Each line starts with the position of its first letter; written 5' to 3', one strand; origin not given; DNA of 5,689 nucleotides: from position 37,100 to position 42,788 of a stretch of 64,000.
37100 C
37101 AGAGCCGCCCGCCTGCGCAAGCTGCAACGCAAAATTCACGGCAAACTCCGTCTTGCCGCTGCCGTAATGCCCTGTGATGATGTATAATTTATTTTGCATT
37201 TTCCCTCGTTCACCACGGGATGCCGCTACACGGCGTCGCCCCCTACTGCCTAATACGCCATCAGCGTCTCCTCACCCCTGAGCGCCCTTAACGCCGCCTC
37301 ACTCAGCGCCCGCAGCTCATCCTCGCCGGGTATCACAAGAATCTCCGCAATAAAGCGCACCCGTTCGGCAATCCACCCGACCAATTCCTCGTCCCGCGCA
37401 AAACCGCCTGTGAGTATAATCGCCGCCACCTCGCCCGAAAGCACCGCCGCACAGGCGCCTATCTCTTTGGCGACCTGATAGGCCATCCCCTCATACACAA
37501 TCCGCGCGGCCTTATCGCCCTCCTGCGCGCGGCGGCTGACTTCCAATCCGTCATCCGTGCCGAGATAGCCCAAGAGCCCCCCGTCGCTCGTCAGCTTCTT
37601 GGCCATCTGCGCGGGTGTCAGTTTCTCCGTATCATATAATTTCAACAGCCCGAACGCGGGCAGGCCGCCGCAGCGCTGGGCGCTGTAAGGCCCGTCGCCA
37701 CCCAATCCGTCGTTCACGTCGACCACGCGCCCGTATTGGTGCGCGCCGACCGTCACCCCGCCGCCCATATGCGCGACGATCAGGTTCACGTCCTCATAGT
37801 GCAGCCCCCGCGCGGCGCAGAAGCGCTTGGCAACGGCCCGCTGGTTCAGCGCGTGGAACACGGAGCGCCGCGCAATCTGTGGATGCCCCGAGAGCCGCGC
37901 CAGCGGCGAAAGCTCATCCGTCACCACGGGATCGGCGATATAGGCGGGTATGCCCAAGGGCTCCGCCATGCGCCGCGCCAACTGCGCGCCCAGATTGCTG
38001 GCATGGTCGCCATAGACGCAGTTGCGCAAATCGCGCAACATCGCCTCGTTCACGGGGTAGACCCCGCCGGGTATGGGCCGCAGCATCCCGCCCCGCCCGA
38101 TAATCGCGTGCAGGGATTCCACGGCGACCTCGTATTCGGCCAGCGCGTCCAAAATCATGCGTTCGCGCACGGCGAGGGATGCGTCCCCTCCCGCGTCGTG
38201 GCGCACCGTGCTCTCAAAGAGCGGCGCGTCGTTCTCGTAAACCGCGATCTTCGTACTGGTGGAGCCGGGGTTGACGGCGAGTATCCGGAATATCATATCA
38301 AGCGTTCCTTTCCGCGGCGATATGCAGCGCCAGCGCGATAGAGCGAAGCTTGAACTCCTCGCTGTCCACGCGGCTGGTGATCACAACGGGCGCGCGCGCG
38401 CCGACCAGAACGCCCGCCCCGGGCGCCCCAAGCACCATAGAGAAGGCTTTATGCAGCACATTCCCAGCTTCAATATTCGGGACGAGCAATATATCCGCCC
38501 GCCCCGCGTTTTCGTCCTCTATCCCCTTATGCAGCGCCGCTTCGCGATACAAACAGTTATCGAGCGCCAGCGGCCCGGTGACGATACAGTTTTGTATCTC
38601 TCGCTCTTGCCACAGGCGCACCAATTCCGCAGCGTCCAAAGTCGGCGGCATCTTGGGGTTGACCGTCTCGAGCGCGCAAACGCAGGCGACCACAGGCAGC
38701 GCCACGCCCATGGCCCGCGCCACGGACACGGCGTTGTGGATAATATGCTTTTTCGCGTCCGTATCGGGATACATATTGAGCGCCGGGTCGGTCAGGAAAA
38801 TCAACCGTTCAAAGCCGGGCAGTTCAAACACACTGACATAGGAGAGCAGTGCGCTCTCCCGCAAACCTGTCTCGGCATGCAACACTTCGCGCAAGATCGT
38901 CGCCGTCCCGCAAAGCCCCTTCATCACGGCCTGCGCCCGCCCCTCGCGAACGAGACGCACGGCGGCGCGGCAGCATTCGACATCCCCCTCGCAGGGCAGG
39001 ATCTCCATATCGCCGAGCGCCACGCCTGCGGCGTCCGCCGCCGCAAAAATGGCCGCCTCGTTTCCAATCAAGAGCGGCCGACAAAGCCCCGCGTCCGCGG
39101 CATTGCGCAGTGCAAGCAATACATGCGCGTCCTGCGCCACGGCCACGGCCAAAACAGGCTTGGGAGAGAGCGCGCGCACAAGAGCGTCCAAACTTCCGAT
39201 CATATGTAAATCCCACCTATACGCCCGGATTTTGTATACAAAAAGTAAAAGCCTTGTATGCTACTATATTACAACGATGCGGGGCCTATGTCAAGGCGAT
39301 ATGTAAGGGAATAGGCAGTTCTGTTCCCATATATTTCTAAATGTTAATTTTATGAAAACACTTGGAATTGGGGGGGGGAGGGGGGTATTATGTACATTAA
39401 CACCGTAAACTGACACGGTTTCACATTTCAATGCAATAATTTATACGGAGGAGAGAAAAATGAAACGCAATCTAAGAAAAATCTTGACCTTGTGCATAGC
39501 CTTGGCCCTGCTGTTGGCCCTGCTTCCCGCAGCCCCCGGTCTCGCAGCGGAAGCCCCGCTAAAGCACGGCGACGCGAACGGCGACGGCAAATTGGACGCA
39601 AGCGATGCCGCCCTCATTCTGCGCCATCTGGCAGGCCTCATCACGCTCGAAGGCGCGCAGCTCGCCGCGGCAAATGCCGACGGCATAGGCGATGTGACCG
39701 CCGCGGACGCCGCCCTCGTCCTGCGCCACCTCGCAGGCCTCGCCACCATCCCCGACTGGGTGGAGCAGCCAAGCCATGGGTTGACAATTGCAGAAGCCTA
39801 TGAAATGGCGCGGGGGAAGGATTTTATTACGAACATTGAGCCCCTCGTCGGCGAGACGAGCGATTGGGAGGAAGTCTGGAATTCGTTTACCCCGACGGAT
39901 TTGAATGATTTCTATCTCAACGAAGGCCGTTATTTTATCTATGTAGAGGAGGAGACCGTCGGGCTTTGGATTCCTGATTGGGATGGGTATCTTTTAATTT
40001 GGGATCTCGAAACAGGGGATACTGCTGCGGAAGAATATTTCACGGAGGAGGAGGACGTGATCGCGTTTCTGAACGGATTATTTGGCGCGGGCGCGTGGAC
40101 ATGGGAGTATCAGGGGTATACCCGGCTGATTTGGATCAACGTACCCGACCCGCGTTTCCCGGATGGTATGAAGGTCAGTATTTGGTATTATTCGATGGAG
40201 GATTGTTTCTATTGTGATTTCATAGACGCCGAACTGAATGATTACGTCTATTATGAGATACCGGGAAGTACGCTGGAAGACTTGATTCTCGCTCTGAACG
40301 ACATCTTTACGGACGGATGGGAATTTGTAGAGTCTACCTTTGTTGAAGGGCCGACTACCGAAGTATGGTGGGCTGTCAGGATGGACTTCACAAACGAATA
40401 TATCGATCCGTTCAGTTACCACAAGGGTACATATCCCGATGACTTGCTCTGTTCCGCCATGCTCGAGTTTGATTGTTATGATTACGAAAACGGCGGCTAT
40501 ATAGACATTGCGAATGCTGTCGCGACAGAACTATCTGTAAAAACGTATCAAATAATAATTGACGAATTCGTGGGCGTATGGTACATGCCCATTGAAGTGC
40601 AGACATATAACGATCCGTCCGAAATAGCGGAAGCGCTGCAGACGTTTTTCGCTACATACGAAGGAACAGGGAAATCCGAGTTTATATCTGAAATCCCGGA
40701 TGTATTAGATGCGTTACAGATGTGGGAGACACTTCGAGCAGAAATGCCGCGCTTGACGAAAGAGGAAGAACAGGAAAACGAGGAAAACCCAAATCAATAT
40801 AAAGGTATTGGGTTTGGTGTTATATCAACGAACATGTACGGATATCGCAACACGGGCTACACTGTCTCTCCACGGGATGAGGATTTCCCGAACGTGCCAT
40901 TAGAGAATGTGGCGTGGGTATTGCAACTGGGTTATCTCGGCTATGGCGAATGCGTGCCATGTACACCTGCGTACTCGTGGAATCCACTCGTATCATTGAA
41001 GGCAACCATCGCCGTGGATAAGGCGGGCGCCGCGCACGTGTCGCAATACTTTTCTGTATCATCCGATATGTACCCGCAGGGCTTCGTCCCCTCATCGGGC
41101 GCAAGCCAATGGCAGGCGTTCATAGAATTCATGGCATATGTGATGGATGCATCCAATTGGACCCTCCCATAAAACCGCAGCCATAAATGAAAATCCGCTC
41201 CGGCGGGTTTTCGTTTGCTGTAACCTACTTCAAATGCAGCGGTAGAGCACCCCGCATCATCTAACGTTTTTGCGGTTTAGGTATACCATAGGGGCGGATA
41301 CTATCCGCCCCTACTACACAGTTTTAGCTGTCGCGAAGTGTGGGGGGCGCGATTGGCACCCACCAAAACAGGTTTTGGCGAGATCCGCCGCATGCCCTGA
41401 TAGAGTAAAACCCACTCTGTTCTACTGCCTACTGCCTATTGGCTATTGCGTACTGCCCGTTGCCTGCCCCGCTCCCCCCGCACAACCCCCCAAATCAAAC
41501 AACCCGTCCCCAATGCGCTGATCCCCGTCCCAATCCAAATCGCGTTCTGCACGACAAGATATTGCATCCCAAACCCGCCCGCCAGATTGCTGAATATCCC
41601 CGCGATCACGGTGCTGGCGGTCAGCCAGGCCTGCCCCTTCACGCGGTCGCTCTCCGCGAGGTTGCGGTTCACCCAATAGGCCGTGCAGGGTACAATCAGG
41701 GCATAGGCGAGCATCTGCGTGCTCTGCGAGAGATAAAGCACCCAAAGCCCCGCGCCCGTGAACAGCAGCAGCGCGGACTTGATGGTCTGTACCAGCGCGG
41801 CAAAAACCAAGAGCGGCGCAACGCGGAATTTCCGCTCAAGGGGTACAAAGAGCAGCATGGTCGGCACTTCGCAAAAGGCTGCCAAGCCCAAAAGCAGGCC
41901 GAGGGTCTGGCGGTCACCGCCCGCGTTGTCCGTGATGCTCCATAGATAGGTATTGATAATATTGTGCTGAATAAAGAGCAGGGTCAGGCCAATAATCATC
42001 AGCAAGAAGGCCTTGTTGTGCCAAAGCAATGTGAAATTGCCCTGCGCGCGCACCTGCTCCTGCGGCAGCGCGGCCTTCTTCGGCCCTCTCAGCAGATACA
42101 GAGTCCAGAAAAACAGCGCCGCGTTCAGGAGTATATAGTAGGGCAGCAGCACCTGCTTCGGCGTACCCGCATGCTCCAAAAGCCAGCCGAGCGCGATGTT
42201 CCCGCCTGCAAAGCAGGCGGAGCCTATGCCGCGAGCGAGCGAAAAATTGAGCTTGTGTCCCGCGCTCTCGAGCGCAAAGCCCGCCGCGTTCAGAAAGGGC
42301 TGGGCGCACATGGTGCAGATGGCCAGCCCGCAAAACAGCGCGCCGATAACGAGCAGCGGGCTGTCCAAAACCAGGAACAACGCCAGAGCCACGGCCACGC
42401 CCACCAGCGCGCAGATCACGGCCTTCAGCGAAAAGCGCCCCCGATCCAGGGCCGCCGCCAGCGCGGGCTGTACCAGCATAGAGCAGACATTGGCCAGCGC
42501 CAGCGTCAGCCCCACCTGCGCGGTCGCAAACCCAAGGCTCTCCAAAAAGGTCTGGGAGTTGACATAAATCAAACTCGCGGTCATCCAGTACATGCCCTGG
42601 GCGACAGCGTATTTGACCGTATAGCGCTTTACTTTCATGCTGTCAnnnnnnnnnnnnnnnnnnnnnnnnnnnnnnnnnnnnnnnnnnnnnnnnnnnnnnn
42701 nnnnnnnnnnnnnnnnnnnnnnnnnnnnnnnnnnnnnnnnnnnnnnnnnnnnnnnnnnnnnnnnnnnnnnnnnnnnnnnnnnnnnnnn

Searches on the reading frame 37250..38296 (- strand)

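Call 11: search_protein_families(library=pfam, proteins=[window:37250-38296:-], max_evalue=0.001)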
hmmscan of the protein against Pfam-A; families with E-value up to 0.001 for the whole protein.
window:37250-38296:- (348 aa): 1 family
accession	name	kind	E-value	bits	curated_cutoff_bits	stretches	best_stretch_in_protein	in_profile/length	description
PF00871.23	Acetate_kinase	-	2.8e-18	66.2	22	1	142-300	172-333/392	Acetokinase family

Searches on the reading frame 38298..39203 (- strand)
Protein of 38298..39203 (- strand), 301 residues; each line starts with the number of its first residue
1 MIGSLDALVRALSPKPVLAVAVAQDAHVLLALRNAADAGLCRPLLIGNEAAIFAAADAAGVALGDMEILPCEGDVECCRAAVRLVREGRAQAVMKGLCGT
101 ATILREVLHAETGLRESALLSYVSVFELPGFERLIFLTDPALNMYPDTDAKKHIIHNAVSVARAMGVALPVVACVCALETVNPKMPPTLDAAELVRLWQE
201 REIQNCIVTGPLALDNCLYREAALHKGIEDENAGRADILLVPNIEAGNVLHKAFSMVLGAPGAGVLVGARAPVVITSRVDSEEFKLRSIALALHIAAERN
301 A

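Call 11: search_protein_families(library=pfam, proteins=[window:38298-39203:-], max_evalue=0.001)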
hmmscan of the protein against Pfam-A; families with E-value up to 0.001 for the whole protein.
window:38298-39203:- (301 aa): 1 family
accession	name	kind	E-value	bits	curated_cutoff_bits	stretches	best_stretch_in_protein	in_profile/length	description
PF01515.24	PTA_PTB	-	5.4e-40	138.2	24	1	80-292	107-318/319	Phosphate acetyl/butaryl transferase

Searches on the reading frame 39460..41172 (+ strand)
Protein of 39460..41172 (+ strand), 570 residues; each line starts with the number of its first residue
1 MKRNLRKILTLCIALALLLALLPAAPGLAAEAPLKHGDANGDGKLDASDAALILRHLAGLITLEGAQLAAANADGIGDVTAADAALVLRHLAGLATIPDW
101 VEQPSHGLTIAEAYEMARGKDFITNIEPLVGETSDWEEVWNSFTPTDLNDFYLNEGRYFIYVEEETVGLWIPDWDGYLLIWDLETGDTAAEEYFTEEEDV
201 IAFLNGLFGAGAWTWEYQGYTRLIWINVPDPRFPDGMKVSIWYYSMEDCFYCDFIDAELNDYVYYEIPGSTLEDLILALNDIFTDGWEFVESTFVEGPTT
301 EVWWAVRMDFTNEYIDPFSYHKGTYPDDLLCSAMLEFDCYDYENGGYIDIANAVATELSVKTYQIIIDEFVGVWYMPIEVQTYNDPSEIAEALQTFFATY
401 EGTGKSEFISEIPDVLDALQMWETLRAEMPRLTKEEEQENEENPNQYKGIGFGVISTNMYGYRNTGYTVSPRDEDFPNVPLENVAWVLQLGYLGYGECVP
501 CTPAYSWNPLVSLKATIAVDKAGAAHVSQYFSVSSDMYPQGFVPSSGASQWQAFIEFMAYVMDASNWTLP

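Call 11: search_protein_families(library=pfam, proteins=[window:39460-41172:+], max_evalue=0.001)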
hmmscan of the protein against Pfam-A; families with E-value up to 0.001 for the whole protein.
window:39460-41172:+ (570 aa): 1 family
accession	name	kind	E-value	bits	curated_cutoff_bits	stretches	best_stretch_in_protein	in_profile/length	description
PF00404.24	Dockerin_1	-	6.8e-08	33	22.9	1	36-91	1-56/57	Dockerin type I domain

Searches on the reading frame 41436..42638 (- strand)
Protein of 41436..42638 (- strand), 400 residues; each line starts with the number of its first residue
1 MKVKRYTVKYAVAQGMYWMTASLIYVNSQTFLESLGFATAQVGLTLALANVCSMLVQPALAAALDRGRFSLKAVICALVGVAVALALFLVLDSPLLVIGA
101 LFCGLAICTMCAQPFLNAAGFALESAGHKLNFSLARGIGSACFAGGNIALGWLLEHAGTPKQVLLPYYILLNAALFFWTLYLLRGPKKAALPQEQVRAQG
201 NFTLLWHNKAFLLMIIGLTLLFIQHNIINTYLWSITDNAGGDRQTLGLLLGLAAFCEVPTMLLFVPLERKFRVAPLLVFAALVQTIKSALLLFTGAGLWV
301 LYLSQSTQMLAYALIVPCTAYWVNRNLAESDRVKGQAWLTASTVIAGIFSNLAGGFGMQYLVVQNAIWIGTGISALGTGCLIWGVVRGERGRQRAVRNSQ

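Call 11: search_protein_families(library=pfam, proteins=[window:41436-42638:-], max_evalue=0.001)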
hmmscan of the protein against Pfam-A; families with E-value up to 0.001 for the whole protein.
window:41436-42638:- (400 aa): 2 families
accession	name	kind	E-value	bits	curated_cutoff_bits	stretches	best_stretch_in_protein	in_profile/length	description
PF07690.21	MFS_1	-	7.9e-18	64.9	33.4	2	215-386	2-173/347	Major Facilitator Superfamily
PF12832.13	MFS_1_like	-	3.3e-15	56.5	25.2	1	29-358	23-362/373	MFS_1 like family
